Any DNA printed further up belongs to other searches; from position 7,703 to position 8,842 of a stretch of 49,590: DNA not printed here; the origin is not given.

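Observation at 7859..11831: Aldolase, fold-III decarboxylase and class-IV aminotransferase wrapped around the priming transferase: predicted pathway to a non-carbohydrate amine substituent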

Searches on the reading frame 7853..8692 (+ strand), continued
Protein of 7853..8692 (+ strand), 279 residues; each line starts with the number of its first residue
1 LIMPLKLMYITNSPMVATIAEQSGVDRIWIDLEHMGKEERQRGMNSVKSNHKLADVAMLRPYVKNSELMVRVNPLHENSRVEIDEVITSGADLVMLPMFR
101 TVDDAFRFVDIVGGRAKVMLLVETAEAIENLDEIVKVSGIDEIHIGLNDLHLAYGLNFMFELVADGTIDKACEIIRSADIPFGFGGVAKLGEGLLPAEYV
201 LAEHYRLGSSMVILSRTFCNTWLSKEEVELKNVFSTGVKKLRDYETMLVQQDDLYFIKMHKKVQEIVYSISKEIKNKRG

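Call 22: search_protein_families(library=pfam, proteins=[L017:9201-10349:+, L017:12229-13545:+, L017:6790-7935:+, L017:8578-9186:+, L017:10366-11307:+, L005:13930-14874:+, L001:11476-12516:+, L047:3402-3944:+, L067:2902-4476:+, L023:13321-14595:+], max_evalue=0.01)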
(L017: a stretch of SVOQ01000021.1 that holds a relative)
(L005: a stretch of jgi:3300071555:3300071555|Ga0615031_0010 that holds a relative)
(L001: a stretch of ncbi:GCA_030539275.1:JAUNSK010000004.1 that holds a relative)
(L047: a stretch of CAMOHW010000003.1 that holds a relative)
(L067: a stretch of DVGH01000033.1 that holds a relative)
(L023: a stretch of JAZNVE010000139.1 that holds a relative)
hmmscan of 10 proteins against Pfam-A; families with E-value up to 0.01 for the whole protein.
L017:9201-10349:+ (382 aa): 8 families
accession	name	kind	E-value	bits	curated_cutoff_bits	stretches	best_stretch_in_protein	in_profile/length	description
PF00534.26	Glycos_transf_1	-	3.5e-40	137.8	26.4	1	189-357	2-170/172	Glycosyl transferases group 1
PF13692.12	Glyco_trans_1_4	-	3e-28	99.3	27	1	204-345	3-142/142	Glycosyl transferases group 1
PF13477.12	Glyco_trans_4_2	-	4.5e-15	56.5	23.4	1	3-144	1-137/139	Glycosyl transferase 4-like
PF20706.3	GT4-conflict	-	4e-10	39.7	26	1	205-324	200-326/385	Family 4 Glycosyltransferase in conflict systems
PF13439.12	Glyco_transf_4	-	1.3e-09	38.7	28.5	1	17-170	7-165/170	Glycosyltransferase Family 4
PF13524.12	Glyco_trans_1_2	-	2.6e-09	37.6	25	1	231-364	12-133/144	Glycosyl transferase-like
PF13579.12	Glyco_trans_4_4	-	1.6e-07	32.2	29.7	1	16-169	5-157/158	Glycosyl transferase 4-like domain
PF02350.25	Epimerase_2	-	0.00092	18.6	30.6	1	171-366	151-340/347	UDP-N-acetylglucosamine 2-epimerase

L017:12229-13545:+ (438 aa): 0 families

L017:6790-7935:+ (381 aa): 4 families
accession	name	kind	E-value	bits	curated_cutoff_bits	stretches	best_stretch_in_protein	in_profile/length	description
PF01041.23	DegT_DnrJ_EryC1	-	1.3e-83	281.7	19.8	1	15-375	3-359/360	DegT/DnrJ/EryC1/StrS aminotransferase family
PF00155.27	Aminotran_1_2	-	9.3e-08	32.1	19.7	1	57-167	64-187/361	Aminotransferase class I and II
PF00266.25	Aminotran_5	-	4.1e-06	26.5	21.5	1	56-208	60-215/371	Aminotransferase class-V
PF01212.27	Beta_elim_lyase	-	0.00082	19.2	27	1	58-173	48-176/288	Beta-eliminating lyase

L017:8578-9186:+ (202 aa): 4 families
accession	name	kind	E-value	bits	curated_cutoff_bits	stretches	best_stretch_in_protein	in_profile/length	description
PF17836.7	PglD_N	-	3.8e-22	79.1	23.4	1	3-77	1-77/78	PglD N-terminal domain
PF00132.30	Hexapep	-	9.4e-14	50.9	27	2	151-185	2-36/36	Bacterial transferase hexapeptide (six repeats)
PF25084.1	LbH_EIF2B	-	0.00038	20.9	54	1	87-177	18-105/105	EIF2B subunit epsilon LbH domain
PF14602.12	Hexapep_2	-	0.0015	18.6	27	1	153-185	4-34/34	Hexapeptide repeat of succinyl-transferase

L017:10366-11307:+ (313 aa): 8 families
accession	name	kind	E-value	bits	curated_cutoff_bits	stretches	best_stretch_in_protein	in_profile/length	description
PF02826.25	2-Hacid_dh_C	-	1.1e-39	136.1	25.1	1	110-275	9-175/178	D-isomer specific 2-hydroxyacid dehydrogenase, NAD binding domain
PF00389.36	2-Hacid_dh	-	5e-10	39.6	24.6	1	58-310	59-134/134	D-isomer specific 2-hydroxyacid dehydrogenase, catalytic domain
PF01262.27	AlaDh_PNT_C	-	6.2e-06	26.2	23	1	131-226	23-128/214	Alanine dehydrogenase/PNT, C-terminal domain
PF03720.21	UDPG_MGDP_dh_C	-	8.7e-05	23.3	30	1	150-225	21-96/103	UDP-glucose/GDP-mannose dehydrogenase family, UDP binding domain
PF03446.21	NAD_binding_2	-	0.00011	22.7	21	1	140-244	3-110/161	NAD binding domain of 6-phosphogluconate dehydrogenase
PF00670.27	AdoHcyase_NAD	-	0.0012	19.5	27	1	134-228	21-111/162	S-adenosyl-L-homocysteine hydrolase, NAD binding domain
PF13241.12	NAD_binding_7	-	0.0013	19.8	22.1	1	133-227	4-92/104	Putative NAD(P)-binding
PF02737.24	3HCDH_N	-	0.0065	16.8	22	0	173-223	61-110/180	3-hydroxyacyl-CoA dehydrogenase, NAD binding domain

L005:13930-14874:+ (314 aa): 3 families
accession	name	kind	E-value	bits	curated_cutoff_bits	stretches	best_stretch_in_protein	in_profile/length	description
PF00535.33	Glycos_transf_2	-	3.1e-18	66.7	23.3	1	41-177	1-131/168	Glycosyl transferase family 2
PF10111.15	Glyco_tranf_2_2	-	7.7e-08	32.6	27.3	1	64-232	20-202/276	Glycosyltransferase like family 2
PF13641.12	Glyco_tranf_2_3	-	1.2e-05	25.9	27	1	65-230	25-195/230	Glycosyltransferase like family 2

L001:11476-12516:+ (346 aa): 1 family
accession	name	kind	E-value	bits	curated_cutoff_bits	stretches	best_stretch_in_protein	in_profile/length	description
PF02615.19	Ldh_2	-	3.3e-96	322.8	38.8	1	9-335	2-332/333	Malate/L-lactate dehydrogenase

L047:3402-3944:+ (180 aa): 3 families
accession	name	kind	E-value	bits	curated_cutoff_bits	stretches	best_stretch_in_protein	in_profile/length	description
PF00132.30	Hexapep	-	9.8e-13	47.6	27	1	123-158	1-36/36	Bacterial transferase hexapeptide (six repeats)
PF14602.12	Hexapep_2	-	1.3e-11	44.4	27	1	124-157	2-33/34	Hexapeptide repeat of succinyl-transferase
PF25084.1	LbH_EIF2B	-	0.0032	17.9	54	0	123-160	38-74/105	EIF2B subunit epsilon LbH domain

L067:2902-4476:+ (524 aa): 2 families
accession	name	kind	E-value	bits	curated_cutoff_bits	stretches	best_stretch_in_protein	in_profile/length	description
PF00733.27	Asn_synthase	-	3e-07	30.9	21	1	257-328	24-95/354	Asparagine synthase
PF06508.19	QueC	-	0.00096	19.1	22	1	257-312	6-61/210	Queuosine biosynthesis protein QueC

L023:13321-14595:+ (424 aa): 5 families
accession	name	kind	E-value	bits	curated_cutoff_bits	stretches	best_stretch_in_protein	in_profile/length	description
PF00534.26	Glycos_transf_1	-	8.6e-27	94.2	26.4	1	240-395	25-171/172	Glycosyl transferases group 1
PF13692.12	Glyco_trans_1_4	-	1.2e-15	58.4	27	1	241-382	13-142/142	Glycosyl transferases group 1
PF20706.3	GT4-conflict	-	0.00037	20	26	1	240-361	209-326/385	Family 4 Glycosyltransferase in conflict systems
PF13439.12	Glyco_transf_4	-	0.0022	18.5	28.5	1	34-131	9-107/170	Glycosyltransferase Family 4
PF13477.12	Glyco_trans_4_2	-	0.0066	17.1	23.4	0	42-107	21-84/139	Glycosyl transferase 4-like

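Call 23: predict_structure(alignment_id=A1)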
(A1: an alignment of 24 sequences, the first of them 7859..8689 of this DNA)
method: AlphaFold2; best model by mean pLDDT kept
length: 277 residues; sequences in the alignment: 24
mean_pLDDT: 94.4   pTM: 0.91
mean pLDDT of the five models: 94.4, 94.3, 94.1, 94.1, 93.9
residues with pLDDT >= 90: 244; 70-90: 28; 50-70: 5; < 50: 0
segments of 3 or more residues with pLDDT < 50: none
pLDDT, mean of each block of 10 residues (from residue 1): 93 96 96 85 72 96 97 97 98 98 98 98 97 98 96 96 98 98 94 96 98 85 86 96 97 98 97 88
secondary structure, 60 per line:
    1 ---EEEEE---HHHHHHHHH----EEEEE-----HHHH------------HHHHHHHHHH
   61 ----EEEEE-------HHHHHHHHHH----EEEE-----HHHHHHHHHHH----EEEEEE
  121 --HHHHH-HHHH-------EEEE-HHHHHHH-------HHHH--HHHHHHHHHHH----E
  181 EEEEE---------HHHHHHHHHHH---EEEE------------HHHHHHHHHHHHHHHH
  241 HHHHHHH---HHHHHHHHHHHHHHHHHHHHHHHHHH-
elements in order: E4-8 H12-20 E25-29 H35-38 H51-60 E65-69 H77-86 E91-94 H100-110 E115-120 H123-127 H129-132 E140-143 H145-151 H159-162 H165-175 E180-185 H195-205 E209-212 H225-247 H251-276

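Call 26: fold_search(model_id=the predicted structure, library=pdb)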
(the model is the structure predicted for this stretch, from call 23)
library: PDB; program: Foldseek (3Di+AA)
matches with E <= 10: 1814; with E <= 0.001: 1005
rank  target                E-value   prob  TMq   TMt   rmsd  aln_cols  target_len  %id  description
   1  4b5w_B                1.5e-11  1.00  0.61  0.67   3.0       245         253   19  Crystal structures of divalent metal dependent pyruvate aldolase R70A mutant, HpaI, in complex with pyruvate (released 2012-08-29)
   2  2v5j_B                1.5e-11  1.00  0.61  0.65   3.0       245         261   20  Apo Class II aldolase HpcH (released 2007-10-02)
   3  4mf4_E                2.5e-11  1.00  0.61  0.66   4.4       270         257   18  Crystal structure of a HpcH/Hpal aldolase/citrate lyase family protein from Burkholderia cenocepacia J2315 (released 2013-09-04)
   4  4b5w_C                3.5e-11  1.00  0.60  0.66   3.2       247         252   19  Crystal structures of divalent metal dependent pyruvate aldolase R70A mutant, HpaI, in complex with pyruvate (released 2012-08-29)
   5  2v5j_A                4.9e-11  1.00  0.61  0.63   6.4       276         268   20  Apo Class II aldolase HpcH (released 2007-10-02)
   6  2vws_A                5.2e-11  1.00  0.60  0.65   4.0       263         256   22  Crystal structure of YfaU, a metal ion dependent class II aldolase from Escherichia coli K12 (released 2008-09-09)
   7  4b5w_A                5.5e-11  1.00  0.60  0.64   3.3       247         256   20  Crystal structures of divalent metal dependent pyruvate aldolase R70A mutant, HpaI, in complex with pyruvate (released 2012-08-29)
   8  7et8_A                6.5e-11  1.00  0.62  0.68   3.6       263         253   19  Crystal structure of thermostable AbHpaI, a class II metal dependent pyruvate aldolase, HpaI from Acinetobacter bauman (released 2021-11-03)
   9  7et9_A                6.5e-11  1.00  0.62  0.68   3.6       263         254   19  Crystal structure of AbHpaI-Zn-pyruvate complex, Class II aldolase, HpaI from Acinetobacter baumannii (released 2021-11-03)
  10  4b5w_F                6.9e-11  1.00  0.62  0.67   4.6       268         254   19  Crystal structures of divalent metal dependent pyruvate aldolase R70A mutant, HpaI, in complex with pyruvate (released 2012-08-29)
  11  7eth_A                7.3e-11  1.00  0.62  0.68   3.5       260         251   18  Crystal structure of AbHpaI-Zn-pyruvate-propionaldehyde complex, Class II aldolase, HpaI from Acinetobacter baumannii (released 2021-11-03)
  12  4mf4_A                7.3e-11  1.00  0.63  0.67   3.9       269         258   17  Crystal structure of a HpcH/Hpal aldolase/citrate lyase family protein from Burkholderia cenocepacia J2315 (released 2013-09-04)
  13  4b5w_E                1.0e-10  1.00  0.60  0.65   3.2       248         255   19  Crystal structures of divalent metal dependent pyruvate aldolase R70A mutant, HpaI, in complex with pyruvate (released 2012-08-29)
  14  7v8t_A                1.3e-10  1.00  0.62  0.68   3.5       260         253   18  Crystal structure of class II pyruvate aldolase from Pseudomonas aeruginosa. (released 2022-08-24)
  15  2v5k_A                1.4e-10  1.00  0.60  0.64   3.0       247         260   20  Class II aldolase HpcH - magnesium - oxamate complex (released 2007-10-02)
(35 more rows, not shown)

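Call 27: find_encoding_contigs(protein=P0001, flank=3000, max_places=3)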
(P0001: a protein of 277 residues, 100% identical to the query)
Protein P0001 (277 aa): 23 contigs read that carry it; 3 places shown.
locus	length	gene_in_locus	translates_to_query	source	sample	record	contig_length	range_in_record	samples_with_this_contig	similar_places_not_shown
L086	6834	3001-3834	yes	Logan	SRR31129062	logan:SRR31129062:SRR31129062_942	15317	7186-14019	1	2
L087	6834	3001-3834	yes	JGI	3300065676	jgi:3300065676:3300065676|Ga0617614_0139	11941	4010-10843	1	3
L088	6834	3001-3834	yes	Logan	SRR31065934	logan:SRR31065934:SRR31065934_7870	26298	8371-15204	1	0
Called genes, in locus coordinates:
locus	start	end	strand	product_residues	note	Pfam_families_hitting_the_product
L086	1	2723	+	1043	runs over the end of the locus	PF04932:Wzy_C, PF13181:TPR_8 (faint)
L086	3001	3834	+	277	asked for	PF03328:HpcH_HpaI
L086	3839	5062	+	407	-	PF02784:Orn_Arg_deC_N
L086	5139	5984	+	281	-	PF02397:Bac_transf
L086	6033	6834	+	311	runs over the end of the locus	PF01063:Aminotran_4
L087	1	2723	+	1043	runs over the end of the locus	PF04932:Wzy_C, PF13181:TPR_8 (faint)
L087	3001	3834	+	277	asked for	PF03328:HpcH_HpaI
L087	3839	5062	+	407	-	PF02784:Orn_Arg_deC_N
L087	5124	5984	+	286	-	PF02397:Bac_transf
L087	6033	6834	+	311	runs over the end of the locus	PF01063:Aminotran_4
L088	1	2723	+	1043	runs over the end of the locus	PF04932:Wzy_C, PF13181:TPR_8 (faint)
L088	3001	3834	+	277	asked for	PF03328:HpcH_HpaI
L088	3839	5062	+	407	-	PF02784:Orn_Arg_deC_N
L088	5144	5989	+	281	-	PF02397:Bac_transf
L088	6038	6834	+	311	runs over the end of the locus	PF01063:Aminotran_4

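Call 35: search_protein_families(library=pfam, proteins=[window:7859-8692:+, P0046, P0073, L017:12229-13545:+], max_evalue=5)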
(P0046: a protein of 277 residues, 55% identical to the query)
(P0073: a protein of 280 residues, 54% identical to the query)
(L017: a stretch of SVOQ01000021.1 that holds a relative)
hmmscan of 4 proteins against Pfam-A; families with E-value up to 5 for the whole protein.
window:7859-8692:+ (277 aa): 2 families
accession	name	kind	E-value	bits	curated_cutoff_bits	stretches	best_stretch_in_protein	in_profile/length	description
PF03328.21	HpcH_HpaI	-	2.4e-17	63.4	25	1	9-153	8-159/221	HpcH/HpaI aldolase/citrate lyase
PF00224.27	PK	-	0.0018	17.9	30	1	65-145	166-247/328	Pyruvate kinase, barrel domain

P0046 (277 aa): 2 families
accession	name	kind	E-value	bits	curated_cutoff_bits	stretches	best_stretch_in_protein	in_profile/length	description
PF03328.21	HpcH_HpaI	-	1.1e-08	35.1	25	1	9-153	8-159/221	HpcH/HpaI aldolase/citrate lyase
PF01729.25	QRPTase_C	-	0.04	14.1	23.1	1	52-118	68-129/169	Quinolinate phosphoribosyl transferase, C-terminal domain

P0073 (280 aa): 4 families
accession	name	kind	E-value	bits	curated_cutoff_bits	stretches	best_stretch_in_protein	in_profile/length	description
PF03328.21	HpcH_HpaI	-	7e-12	45.5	25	1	9-160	8-160/221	HpcH/HpaI aldolase/citrate lyase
PF25509.1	DUF7916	-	4.6e-07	29.6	27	1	45-110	144-208/296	Domain of unknown function (DUF7916)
PF01729.25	QRPTase_C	-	0.00029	21.1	23.1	1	81-140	87-146/169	Quinolinate phosphoribosyl transferase, C-terminal domain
PF13714.12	PEP_mutase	-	0.003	17.6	31.5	1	88-137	164-209/240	Phosphoenolpyruvate phosphomutase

L017:12229-13545:+ (438 aa): 3 families
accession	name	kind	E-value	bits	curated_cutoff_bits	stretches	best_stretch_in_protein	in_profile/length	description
PF13524.12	Glyco_trans_1_2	-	0.072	13.5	25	1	345-423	60-136/144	Glycosyl transferase-like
PF14612.12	Ino80_Iec3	-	0.11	13.1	27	0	200-226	20-46/70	IEC3 subunit of the Ino80 complex, chromatin re-modelling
PF03147.19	FDX-ACB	-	0.13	13.2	31.1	1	149-204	14-69/94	Ferredoxin-fold anticodon binding domain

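Call 39: search_protein_families(library=pfam, proteins=[L007:6921-9524:+, L007:13097-14212:+, L010:7522-9984:+, L003:9143-9991:+, L020:16324-17652:+, L020:17634-18407:+, L020:18411-19400:+, L058:9076-9984:+, L076:10001-11998:+, L055:14540-15373:+], max_evalue=0.001)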
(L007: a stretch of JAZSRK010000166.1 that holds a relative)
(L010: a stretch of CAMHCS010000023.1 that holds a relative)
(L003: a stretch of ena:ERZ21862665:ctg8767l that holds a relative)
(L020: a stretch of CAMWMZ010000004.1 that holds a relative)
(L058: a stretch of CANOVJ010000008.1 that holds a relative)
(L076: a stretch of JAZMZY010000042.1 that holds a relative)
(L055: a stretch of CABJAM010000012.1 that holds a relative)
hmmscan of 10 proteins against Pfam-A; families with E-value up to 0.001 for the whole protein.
L007:6921-9524:+ (867 aa): 3 families
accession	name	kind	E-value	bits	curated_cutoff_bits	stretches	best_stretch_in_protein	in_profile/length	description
PF07944.18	Beta-AFase-like_GH127_cat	-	2e-98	330.3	24.9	1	248-656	7-375/376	Beta-L-arabinofuranosidase, GH127 catalytic domain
PF20737.2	Glyco_hydro127C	-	2.9e-23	81.8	23.7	1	754-863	1-70/71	Glycoside hydrolase family 127 C-terminal domain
PF20736.2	Glyco_hydro127M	-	2.2e-07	31.3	24.2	1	669-751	4-94/95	Beta-L-arabinofuranosidase, GH127 middle domain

L007:13097-14212:+ (371 aa): 5 families
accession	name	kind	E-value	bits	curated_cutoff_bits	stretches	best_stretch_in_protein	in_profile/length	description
PF01262.27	AlaDh_PNT_C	-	5.1e-83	278.2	23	1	141-352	1-213/214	Alanine dehydrogenase/PNT, C-terminal domain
PF05222.21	AlaDh_PNT_N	-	1.8e-48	164.7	30.4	1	5-137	2-136/136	Alanine dehydrogenase/PNT, N-terminal domain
PF02826.25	2-Hacid_dh_C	-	7.9e-07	29.1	25.1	1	167-268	35-127/178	D-isomer specific 2-hydroxyacid dehydrogenase, NAD binding domain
PF01488.26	Shikimate_DH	-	0.00027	21.5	24.3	1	166-269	10-113/138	Shikimate / quinate 5-dehydrogenase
PF07992.20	Pyr_redox_2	-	0.00037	20.4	26.1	0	170-248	2-58/291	Pyridine nucleotide-disulphide oxidoreductase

L010:7522-9984:+ (820 aa): 4 families
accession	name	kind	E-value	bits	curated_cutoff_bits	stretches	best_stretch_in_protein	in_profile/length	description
PF03457.19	HA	-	6.5e-91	299.1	28.4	5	430-495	3-64/64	Helicase associated domain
PF04851.21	ResIII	-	3.1e-11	43.9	22.5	1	23-160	2-162/164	Type III restriction enzyme, res subunit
PF00271.37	Helicase_C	-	8.2e-10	39.4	23.5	1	254-357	11-107/110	Helicase conserved C-terminal domain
PF00270.35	DEAD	-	7.8e-06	26.2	26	0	45-161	16-161/167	DEAD/DEAH box helicase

L003:9143-9991:+ (282 aa): 0 families

L020:16324-17652:+ (442 aa): 0 families

L020:17634-18407:+ (257 aa): 3 families
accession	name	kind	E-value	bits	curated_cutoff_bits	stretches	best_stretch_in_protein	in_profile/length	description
PF01128.25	IspD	-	7e-43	147.4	27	1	18-243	4-220/221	2-C-methyl-D-erythritol 4-phosphate cytidylyltransferase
PF12804.13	NTP_transf_3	-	2.6e-09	37.9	27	1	17-149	1-120/160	MobA-like NTP transferase domain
PF00483.29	NTP_transferase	-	2.8e-05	24.3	21.2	1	17-80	2-67/245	Nucleotidyl transferase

L020:18411-19400:+ (329 aa): 10 families
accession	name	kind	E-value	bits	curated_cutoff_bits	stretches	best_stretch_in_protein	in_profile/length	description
PF01370.27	Epimerase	-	2.1e-41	142.4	20.9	1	11-252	1-240/240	NAD dependent epimerase/dehydratase family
PF16363.11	GDP_Man_Dehyd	-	1.7e-22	80.8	27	1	12-279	1-274/332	GDP-mannose 4,6 dehydratase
PF01073.25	3Beta_HSD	-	1.6e-16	60.6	22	1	13-236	2-225/280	3-beta hydroxysteroid dehydrogenase/isomerase family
PF07993.18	NAD_binding_4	-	6.1e-16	58.8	20.1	2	78-190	89-209/258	Male sterility protein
PF02719.21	Polysacc_synt_2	-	2.1e-12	47.3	20.2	1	11-129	1-129/293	Polysaccharide biosynthesis protein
PF04321.23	RmlD_sub_bind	-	2.1e-10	40.6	27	1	10-323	2-283/287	RmlD substrate binding domain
PF13460.12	NAD_binding_10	-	7.9e-09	36.1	27.2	1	15-134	1-104/184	NAD(P)H-binding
PF05368.20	NmrA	-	7.4e-06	26.2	27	1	10-128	4-107/298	NmrA-like family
PF01118.30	Semialdhyde_dh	-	6.4e-05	23.8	26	1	10-97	1-86/121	Semialdehyde dehydrogenase, NAD binding domain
PF03447.22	NAD_binding_3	-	0.00054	21.1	24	0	18-99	3-80/116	Homoserine dehydrogenase, NAD binding domain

L058:9076-9984:+ (303 aa): 1 family
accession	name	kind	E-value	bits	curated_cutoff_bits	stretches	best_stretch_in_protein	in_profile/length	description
PF01063.24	Aminotran_4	-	3.2e-46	158.4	28.5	1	31-262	2-223/223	Amino-transferase class IV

L076:10001-11998:+ (665 aa): 5 families
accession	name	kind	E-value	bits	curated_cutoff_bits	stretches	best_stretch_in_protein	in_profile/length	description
PF01041.23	DegT_DnrJ_EryC1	-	2.5e-85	287.3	19.8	1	299-659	3-359/360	DegT/DnrJ/EryC1/StrS aminotransferase family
PF03328.21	HpcH_HpaI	-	1.1e-10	41.6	25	1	10-159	9-159/221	HpcH/HpaI aldolase/citrate lyase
PF00155.27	Aminotran_1_2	-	8.4e-10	38.8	19.7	1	326-451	47-187/361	Aminotransferase class I and II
PF00266.25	Aminotran_5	-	1.1e-05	25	21.5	1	345-491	65-214/371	Aminotransferase class-V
PF25509.1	DUF7916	-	1.5e-05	24.6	27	1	49-109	148-207/296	Domain of unknown function (DUF7916)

L055:14540-15373:+ (277 aa): 1 family
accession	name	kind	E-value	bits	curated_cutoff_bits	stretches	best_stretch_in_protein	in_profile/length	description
PF00535.33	Glycos_transf_2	-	2.6e-08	34.4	23.3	1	16-164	2-152/168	Glycosyl transferase family 2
